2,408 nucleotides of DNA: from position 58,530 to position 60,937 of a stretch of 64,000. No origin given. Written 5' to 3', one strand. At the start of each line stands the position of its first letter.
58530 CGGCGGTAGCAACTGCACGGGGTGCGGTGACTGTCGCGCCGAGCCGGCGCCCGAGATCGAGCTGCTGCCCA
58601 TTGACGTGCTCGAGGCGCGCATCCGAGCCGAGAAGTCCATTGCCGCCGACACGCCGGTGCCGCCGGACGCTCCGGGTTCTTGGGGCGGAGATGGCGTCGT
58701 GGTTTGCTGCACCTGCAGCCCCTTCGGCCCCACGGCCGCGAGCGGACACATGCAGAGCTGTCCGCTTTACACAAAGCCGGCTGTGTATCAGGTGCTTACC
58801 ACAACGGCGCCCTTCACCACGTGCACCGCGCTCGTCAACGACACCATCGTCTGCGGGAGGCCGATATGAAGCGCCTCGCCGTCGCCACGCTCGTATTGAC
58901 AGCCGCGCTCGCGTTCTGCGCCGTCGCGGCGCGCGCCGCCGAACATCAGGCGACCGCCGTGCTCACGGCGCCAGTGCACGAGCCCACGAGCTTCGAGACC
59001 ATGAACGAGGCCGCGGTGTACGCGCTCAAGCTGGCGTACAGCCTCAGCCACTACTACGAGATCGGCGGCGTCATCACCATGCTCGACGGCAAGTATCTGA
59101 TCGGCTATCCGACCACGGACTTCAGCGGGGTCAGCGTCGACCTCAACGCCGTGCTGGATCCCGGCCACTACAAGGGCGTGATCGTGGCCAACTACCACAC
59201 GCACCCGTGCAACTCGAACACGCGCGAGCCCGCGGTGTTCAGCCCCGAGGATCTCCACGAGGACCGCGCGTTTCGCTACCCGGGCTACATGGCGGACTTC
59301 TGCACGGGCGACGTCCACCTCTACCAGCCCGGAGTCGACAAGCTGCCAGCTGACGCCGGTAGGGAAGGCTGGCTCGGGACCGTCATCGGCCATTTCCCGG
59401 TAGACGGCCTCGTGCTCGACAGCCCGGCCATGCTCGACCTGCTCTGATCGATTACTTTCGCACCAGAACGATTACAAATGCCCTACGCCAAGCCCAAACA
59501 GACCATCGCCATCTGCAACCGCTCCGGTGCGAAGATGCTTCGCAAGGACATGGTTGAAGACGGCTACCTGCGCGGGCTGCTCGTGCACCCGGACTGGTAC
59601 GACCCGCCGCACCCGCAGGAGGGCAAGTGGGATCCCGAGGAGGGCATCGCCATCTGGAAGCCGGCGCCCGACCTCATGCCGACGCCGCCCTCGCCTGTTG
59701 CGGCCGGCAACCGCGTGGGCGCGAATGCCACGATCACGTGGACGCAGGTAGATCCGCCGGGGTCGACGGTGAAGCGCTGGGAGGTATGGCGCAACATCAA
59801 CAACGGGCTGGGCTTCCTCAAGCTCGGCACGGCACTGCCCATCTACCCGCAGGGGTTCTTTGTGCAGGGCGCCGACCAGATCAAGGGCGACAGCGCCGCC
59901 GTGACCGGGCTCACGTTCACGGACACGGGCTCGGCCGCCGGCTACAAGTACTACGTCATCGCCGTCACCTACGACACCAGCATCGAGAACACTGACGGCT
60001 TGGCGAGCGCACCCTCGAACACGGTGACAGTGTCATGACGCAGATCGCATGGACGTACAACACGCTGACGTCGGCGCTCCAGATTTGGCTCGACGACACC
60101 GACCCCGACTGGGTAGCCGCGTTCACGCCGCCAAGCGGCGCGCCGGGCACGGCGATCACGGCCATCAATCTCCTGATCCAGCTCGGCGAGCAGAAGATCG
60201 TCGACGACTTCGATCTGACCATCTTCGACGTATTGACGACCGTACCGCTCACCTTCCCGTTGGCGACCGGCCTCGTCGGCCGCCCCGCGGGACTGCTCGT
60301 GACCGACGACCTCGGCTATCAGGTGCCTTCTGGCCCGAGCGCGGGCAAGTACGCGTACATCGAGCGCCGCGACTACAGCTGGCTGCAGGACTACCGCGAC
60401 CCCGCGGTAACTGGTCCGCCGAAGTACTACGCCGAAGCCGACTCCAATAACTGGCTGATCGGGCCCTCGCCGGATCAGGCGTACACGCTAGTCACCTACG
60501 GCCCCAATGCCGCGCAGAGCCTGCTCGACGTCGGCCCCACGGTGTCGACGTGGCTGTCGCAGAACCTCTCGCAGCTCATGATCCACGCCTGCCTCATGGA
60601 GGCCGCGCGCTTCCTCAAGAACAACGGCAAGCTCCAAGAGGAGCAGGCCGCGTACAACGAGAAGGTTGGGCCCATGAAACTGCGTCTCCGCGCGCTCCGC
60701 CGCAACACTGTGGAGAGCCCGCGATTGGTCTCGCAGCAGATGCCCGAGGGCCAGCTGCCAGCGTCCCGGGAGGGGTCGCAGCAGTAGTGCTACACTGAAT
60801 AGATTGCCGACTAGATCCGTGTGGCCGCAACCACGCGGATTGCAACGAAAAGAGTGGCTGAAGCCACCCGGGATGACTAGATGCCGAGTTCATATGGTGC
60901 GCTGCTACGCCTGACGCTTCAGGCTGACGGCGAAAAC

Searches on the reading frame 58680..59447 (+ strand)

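Call 14: search_protein_families(library=pfam, proteins=[window:58680-59447:+], max_evalue=0.01)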
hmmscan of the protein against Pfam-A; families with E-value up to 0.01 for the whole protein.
window:58680-59447:+ (255 aa): 1 family
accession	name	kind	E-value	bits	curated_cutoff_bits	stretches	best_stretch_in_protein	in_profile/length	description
PF14220.11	DUF4329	-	6.4e-05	23.3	28.6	1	121-207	15-97/116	Domain of unknown function (DUF4329)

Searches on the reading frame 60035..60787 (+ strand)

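Call 14: search_protein_families(library=pfam, proteins=[window:60035-60787:+], max_evalue=0.01)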
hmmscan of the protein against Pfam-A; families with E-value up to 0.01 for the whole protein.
window:60035-60787:+ (250 aa): 1 family
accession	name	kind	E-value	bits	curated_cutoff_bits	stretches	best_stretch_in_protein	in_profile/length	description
PF24175.2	SU10_adaptor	-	1.1e-12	49.3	27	1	7-218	2-182/194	SU10 adaptor protein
